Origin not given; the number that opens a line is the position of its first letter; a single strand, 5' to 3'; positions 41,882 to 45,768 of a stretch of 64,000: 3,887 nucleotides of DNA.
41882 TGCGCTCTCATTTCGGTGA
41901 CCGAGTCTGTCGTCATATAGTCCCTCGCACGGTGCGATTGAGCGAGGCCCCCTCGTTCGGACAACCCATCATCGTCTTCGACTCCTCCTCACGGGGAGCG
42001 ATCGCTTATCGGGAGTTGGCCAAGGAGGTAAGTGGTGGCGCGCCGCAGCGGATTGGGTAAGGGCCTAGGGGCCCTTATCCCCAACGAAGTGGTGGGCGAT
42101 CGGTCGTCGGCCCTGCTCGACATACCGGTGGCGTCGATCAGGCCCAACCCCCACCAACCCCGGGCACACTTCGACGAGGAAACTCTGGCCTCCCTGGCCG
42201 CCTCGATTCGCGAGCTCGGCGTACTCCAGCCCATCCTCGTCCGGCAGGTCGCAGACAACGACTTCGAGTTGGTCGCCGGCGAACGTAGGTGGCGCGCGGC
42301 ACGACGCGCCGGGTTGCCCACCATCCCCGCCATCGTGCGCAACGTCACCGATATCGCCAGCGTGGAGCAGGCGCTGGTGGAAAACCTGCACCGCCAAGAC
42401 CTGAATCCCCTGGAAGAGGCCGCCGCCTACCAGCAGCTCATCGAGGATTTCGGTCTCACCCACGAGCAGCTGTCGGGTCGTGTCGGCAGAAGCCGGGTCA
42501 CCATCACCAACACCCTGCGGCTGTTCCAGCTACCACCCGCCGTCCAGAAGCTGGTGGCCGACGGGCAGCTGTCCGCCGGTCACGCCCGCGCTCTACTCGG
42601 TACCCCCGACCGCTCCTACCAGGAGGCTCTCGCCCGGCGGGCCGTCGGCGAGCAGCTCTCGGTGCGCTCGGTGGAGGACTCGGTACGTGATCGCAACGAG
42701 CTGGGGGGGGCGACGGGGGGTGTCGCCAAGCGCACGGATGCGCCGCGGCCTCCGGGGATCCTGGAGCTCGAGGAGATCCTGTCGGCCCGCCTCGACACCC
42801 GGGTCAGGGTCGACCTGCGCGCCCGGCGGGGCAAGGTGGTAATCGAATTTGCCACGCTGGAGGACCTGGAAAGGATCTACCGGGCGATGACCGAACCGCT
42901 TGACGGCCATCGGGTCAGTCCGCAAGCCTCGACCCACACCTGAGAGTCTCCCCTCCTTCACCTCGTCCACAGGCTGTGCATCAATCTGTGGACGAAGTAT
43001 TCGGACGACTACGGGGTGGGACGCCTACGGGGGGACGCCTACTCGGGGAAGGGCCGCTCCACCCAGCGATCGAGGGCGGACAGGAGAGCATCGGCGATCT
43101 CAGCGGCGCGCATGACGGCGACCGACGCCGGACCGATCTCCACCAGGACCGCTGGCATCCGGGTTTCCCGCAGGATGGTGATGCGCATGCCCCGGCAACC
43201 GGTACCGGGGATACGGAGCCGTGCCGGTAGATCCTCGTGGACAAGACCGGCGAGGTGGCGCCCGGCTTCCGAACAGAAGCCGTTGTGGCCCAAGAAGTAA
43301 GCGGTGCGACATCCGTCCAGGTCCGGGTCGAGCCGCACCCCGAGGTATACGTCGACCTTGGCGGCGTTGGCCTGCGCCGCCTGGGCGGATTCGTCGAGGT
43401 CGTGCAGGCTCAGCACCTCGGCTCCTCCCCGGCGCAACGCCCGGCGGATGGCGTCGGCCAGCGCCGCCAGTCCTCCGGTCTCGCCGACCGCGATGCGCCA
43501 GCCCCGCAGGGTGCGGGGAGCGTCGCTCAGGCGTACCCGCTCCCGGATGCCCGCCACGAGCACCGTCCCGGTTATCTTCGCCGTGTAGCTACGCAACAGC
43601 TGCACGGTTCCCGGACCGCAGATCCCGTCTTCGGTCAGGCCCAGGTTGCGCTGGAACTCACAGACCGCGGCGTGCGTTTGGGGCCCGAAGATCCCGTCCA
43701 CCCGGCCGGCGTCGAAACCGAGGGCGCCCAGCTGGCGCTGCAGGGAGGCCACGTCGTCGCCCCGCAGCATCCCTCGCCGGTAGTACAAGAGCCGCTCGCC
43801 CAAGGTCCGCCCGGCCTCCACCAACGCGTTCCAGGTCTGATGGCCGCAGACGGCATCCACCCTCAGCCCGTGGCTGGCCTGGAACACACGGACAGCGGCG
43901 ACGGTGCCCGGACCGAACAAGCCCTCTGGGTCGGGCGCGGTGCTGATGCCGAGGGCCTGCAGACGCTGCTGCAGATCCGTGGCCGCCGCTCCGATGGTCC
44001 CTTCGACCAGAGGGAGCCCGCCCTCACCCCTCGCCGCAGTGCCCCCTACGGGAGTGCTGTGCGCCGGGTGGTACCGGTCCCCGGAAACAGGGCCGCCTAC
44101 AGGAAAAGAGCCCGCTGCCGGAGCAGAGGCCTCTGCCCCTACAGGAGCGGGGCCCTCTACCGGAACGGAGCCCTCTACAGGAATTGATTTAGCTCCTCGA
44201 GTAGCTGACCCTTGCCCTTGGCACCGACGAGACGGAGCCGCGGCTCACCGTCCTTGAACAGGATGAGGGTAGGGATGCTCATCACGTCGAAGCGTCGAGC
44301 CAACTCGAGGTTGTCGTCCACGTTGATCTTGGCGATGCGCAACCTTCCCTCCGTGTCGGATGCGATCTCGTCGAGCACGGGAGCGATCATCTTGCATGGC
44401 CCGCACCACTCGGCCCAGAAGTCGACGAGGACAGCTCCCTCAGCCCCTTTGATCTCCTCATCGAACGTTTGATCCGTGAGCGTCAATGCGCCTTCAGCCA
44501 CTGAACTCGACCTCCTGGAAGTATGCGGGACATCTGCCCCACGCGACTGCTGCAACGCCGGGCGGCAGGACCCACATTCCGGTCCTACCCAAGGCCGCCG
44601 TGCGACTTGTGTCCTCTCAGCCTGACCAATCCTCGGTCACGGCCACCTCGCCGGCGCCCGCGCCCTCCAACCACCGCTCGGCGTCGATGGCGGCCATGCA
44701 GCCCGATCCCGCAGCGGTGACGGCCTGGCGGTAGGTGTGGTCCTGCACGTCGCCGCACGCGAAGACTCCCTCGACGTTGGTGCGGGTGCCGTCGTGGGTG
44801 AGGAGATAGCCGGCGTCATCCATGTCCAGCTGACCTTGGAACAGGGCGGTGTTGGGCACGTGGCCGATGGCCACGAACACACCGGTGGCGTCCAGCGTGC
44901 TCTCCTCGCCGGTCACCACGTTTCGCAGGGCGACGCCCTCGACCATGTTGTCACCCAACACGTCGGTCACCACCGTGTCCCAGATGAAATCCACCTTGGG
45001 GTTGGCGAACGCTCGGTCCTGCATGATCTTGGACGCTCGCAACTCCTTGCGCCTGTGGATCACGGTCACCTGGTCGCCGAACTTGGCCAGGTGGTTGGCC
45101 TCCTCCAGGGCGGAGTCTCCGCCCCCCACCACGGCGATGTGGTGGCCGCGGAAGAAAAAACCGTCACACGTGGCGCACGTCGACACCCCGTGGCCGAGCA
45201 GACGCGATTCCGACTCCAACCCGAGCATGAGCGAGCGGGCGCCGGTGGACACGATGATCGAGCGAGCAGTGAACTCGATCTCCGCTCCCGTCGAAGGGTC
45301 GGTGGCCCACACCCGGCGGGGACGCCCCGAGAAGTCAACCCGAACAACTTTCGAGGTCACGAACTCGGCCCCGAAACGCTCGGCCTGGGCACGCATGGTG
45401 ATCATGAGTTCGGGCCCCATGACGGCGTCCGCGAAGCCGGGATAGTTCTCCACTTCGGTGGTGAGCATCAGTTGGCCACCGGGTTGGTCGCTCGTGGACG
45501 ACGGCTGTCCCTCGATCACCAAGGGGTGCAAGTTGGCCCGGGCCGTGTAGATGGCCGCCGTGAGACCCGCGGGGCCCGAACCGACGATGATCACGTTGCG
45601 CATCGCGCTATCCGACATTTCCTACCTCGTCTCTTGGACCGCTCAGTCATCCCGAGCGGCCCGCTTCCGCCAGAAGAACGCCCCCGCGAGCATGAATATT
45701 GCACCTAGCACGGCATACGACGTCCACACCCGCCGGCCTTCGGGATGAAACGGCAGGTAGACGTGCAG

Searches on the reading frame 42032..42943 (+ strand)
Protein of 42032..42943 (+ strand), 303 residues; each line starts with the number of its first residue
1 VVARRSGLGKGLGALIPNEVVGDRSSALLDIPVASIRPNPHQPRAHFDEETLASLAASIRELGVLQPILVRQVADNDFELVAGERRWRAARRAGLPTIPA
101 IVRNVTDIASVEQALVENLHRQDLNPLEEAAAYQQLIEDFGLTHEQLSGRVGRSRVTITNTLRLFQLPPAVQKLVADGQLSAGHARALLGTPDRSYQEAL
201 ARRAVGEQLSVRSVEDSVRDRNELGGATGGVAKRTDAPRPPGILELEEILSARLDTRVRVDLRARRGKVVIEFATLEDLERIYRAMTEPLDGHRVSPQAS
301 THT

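Call 86: search_protein_families(library=pfam, proteins=[window:42032-42943:+], max_evalue=0.0001)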
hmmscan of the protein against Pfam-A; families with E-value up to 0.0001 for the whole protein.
window:42032-42943:+ (303 aa): 3 families
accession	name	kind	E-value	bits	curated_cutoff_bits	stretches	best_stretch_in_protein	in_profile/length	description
PF17762.8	HTH_ParB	-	2.1e-36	124.6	22.6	1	122-222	1-101/102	ParB HTH domain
PF02195.25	ParB_N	-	1.2e-35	121.8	26.3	1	28-120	3-95/95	ParB N-terminal domain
PF23552.2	ParB_C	-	8.4e-09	35.2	23.8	1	241-284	3-47/50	ParB dimerisation domain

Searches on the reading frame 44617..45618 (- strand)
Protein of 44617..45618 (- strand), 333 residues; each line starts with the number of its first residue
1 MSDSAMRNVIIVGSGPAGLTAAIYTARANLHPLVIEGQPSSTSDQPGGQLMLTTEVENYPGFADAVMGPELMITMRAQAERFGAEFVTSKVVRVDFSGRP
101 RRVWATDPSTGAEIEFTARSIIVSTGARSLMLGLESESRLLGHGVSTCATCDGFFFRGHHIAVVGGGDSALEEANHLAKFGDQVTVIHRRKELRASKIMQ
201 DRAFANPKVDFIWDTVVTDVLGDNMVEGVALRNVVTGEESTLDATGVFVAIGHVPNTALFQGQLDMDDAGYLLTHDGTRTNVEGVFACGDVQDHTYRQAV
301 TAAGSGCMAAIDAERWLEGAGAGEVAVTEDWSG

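Call 86: search_protein_families(library=pfam, proteins=[window:44617-45618:-], max_evalue=0.0001)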
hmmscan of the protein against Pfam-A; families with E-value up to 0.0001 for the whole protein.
window:44617-45618:- (333 aa): 11 families
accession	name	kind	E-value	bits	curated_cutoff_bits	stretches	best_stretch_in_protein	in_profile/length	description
PF07992.20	Pyr_redox_2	-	3.8e-53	181.2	26.1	1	8-306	2-291/291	Pyridine nucleotide-disulphide oxidoreductase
PF00070.33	Pyr_redox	-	3.1e-20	72.9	22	1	160-232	1-80/82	Pyridine nucleotide-disulphide oxidoreductase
PF13738.12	Pyr_redox_3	-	3.4e-18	66.4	30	1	10-289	1-305/305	Pyridine nucleotide-disulphide oxidoreductase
PF01266.30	DAO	-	1.5e-11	44.9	27.9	0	9-52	2-48/353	FAD dependent oxidoreductase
PF00890.30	FAD_binding_2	-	1.3e-10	41.5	20.4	1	9-43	2-38/414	FAD binding domain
PF01946.23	Thi4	-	1e-07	31.9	26.2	1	3-47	14-59/235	Thi4 family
PF03486.20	HI0933_like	-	4.8e-07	29.9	50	0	8-40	2-34/244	HI0933-like protein Rossmann domain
PF13450.12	NAD_binding_8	-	9.1e-07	29.5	21.9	0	11-39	1-29/68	NAD(P)-binding Rossmann-like domain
PF13241.12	NAD_binding_7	-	2e-06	28.8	22.1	0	156-194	5-45/104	Putative NAD(P)-binding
PF13434.12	Lys_Orn_oxgnase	-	3.2e-06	26.9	21.3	0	91-195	118-227/339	L-lysine 6-monooxygenase/L-ornithine 5-monooxygenase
PF01494.25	FAD_binding_3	-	7.9e-06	25.8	22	0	8-40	3-35/349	FAD binding domain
